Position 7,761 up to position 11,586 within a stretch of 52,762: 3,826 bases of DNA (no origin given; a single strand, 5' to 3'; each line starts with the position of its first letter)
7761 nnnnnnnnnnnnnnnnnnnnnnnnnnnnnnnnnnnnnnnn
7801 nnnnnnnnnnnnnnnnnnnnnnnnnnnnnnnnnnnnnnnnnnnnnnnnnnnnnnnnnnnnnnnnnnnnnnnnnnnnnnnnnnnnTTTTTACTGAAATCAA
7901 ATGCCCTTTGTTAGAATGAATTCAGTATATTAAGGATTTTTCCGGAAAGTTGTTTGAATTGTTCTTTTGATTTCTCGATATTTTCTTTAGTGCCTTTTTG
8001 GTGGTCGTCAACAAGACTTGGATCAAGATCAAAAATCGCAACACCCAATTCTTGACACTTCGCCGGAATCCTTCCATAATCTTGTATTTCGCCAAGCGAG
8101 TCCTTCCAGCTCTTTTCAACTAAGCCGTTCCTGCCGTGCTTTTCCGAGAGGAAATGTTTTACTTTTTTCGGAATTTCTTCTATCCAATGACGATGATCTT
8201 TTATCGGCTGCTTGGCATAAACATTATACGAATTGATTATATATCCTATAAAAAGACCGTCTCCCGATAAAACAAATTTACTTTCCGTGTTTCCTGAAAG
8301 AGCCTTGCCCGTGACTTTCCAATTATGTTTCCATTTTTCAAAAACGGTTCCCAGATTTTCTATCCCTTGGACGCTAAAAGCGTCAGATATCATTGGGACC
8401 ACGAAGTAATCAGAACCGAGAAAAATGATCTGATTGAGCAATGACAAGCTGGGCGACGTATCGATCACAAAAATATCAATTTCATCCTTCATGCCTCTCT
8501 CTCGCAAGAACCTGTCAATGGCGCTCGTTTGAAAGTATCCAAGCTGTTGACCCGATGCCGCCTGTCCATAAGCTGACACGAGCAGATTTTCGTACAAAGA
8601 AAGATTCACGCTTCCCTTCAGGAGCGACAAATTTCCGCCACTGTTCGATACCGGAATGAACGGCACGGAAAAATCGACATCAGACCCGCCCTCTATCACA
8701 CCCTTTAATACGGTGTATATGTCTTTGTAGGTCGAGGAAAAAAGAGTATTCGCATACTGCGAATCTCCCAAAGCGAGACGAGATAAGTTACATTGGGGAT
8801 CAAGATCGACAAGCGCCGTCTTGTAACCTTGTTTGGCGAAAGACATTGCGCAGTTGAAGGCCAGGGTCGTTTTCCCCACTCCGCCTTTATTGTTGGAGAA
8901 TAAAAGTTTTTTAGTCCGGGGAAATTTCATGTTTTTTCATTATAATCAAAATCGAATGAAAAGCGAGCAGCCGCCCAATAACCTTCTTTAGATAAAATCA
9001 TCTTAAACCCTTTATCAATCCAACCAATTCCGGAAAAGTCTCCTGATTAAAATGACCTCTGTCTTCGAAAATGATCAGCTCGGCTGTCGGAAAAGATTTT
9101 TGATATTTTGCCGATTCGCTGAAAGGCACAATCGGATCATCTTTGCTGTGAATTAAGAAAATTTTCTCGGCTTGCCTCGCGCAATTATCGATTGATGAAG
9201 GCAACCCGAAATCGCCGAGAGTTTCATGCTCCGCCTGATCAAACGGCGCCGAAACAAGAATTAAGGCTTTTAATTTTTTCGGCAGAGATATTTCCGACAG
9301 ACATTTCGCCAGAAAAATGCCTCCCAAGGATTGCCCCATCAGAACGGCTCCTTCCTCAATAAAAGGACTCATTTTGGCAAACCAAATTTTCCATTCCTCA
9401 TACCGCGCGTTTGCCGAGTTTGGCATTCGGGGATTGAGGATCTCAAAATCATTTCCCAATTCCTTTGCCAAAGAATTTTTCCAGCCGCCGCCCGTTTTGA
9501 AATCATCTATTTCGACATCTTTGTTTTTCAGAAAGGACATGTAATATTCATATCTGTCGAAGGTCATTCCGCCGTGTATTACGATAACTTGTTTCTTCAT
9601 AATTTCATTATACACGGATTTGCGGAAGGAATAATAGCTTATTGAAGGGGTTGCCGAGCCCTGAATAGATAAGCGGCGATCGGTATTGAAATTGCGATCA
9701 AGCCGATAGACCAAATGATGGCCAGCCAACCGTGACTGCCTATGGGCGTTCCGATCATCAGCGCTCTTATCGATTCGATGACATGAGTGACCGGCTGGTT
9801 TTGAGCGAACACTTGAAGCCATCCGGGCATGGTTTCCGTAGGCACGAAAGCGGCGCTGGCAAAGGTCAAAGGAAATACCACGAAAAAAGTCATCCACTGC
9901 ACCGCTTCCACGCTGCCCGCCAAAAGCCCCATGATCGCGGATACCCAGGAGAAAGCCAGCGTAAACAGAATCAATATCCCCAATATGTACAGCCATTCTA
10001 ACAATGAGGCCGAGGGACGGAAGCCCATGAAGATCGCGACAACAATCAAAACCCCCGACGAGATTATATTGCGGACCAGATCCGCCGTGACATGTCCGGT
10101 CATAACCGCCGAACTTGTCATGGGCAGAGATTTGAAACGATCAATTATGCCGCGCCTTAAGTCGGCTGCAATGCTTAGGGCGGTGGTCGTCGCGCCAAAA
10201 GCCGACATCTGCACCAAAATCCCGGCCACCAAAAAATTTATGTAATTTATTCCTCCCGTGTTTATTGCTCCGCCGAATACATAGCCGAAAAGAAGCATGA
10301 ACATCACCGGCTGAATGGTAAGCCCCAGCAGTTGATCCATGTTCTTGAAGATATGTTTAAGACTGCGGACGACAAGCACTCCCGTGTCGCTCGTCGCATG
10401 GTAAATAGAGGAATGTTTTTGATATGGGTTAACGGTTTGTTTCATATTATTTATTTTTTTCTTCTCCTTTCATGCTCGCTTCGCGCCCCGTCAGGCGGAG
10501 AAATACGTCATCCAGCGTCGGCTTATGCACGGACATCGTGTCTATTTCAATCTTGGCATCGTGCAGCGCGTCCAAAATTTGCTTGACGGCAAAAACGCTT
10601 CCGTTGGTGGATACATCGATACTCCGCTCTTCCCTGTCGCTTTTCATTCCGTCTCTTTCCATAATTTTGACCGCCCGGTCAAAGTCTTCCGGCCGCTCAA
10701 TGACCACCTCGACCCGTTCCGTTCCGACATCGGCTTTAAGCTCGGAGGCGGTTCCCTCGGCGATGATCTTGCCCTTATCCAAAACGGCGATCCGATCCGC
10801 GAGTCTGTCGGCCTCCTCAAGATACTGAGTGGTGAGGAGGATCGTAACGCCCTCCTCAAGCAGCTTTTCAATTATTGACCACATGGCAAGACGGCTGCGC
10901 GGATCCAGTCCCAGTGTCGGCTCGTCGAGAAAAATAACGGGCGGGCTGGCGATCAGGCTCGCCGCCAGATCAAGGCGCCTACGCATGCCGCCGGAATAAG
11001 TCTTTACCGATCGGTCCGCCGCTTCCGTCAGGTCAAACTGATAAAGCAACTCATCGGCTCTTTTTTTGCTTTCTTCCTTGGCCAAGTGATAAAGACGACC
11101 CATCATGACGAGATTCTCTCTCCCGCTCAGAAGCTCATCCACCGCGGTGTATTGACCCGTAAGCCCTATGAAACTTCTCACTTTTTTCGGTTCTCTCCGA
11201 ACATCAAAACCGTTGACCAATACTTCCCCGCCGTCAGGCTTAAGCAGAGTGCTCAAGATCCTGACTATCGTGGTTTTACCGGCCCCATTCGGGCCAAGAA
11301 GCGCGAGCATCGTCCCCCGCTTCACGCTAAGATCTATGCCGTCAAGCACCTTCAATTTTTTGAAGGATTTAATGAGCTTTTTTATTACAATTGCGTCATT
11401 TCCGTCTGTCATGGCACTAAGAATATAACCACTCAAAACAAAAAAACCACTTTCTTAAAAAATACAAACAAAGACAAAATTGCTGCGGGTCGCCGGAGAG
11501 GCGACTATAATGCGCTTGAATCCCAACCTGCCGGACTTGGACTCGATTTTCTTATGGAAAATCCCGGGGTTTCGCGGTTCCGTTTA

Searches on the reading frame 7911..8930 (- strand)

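Call 14: search_protein_families(library=pfam, proteins=[window:7911-8930:-], max_evalue=0.001)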
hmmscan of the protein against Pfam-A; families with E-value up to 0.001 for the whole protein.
window:7911-8930:- (339 aa): 5 families
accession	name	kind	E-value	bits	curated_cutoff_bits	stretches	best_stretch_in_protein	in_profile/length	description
PF13614.12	AAA_31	-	5e-28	98.7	27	1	7-203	2-170/177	AAA domain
PF01656.29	CbiA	-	4e-17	62.8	25.4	1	11-236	3-84/125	CobQ/CobB/MinD/ParA nucleotide binding domain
PF10609.15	ParA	-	3.3e-08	33.7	27.1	1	8-44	5-41/246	NUBPL iron-transfer P-loop NTPase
PF02374.21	ArsA_ATPase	-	4.8e-07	29.7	24.3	1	8-50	2-44/305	Anion-transporting ATPase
PF09140.17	MipZ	-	2.8e-06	27.3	20.7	1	9-45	3-39/262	ATPase MipZ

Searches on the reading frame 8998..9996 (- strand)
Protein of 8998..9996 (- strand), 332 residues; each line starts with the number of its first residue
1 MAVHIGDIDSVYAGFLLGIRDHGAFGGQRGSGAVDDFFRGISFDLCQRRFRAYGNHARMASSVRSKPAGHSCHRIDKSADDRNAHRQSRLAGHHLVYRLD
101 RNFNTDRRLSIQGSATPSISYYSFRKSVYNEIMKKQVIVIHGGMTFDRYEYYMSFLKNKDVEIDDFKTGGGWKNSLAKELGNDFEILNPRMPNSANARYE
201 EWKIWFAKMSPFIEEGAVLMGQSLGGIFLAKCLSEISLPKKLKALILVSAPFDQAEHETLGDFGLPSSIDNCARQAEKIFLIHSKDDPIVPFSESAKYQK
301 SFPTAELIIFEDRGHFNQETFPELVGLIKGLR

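Call 14: search_protein_families(library=pfam, proteins=[window:8998-9996:-], max_evalue=0.001)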
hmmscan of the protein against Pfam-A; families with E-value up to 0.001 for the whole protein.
window:8998-9996:- (332 aa): 2 families
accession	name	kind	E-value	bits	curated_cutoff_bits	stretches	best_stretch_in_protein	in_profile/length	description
PF06821.19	Ser_hydrolase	-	1.9e-09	38.1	22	1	172-319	15-157/172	Serine hydrolase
PF00561.26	Abhydrolase_1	-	1.6e-08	34.9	25.8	1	273-321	196-244/245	alpha/beta hydrolase fold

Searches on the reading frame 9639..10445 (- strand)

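Call 14: search_protein_families(library=pfam, proteins=[window:9639-10445:-], max_evalue=0.001)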
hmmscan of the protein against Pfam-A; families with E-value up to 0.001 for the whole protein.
window:9639-10445:- (268 aa): 2 families
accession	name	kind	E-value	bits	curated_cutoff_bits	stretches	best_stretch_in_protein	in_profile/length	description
PF01061.29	ABC2_membrane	-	5.9e-33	114.6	26.9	1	22-230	4-210/211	ABC-2 type transporter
PF12698.13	ABC2_membrane_3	-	6e-16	58.9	31.6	1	67-257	159-345/347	ABC-2 family transporter protein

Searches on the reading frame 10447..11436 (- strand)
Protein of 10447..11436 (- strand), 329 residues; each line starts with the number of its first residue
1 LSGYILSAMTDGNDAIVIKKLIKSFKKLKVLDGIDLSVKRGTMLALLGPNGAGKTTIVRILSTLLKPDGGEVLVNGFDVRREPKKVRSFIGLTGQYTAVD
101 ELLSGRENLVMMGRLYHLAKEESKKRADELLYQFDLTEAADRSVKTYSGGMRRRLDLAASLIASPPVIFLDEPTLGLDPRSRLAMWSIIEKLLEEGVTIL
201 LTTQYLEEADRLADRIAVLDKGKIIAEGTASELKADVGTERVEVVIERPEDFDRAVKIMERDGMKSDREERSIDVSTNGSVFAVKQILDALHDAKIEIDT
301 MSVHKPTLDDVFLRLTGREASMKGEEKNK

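Call 14: search_protein_families(library=pfam, proteins=[window:10447-11436:-], max_evalue=0.001)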
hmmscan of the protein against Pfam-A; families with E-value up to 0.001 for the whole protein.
window:10447-11436:- (329 aa): 9 families
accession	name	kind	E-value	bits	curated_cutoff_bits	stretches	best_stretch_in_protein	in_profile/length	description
PF00005.33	ABC_tran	-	2.5e-31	109.6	25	1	31-174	1-136/137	ABC transporter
PF13304.12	AAA_21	-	1.7e-13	51.8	27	2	121-204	195-298/304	AAA domain, putative AbiEii toxin, Type IV TA system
PF13732.12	DrrA1-3_C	-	1e-08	36.2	27.4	1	228-315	1-80/81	ATP-binding protein DrrA1-3-like, C-terminal domain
PF03215.21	Rad17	-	1.3e-05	25.6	23.8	1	17-128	23-132/186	Rad17 P-loop domain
PF13191.12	AAA_16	-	0.00044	21.2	32.6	1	40-172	21-140/167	AAA ATPase domain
PF13175.12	AAA_15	-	0.00065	19.8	32.1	0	22-68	8-50/374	AAA ATPase domain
PF13555.12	AAA_29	-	0.00079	19.6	27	0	35-69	16-50/61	P-loop containing region of AAA domain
PF02702.23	KdpD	-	0.00085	19.3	26.1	0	134-216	52-137/210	Osmosensitive K+ channel His kinase sensor domain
PF02463.25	SMC_N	-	0.00098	19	40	0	22-59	7-42/220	RecF/RecN/SMC N terminal domain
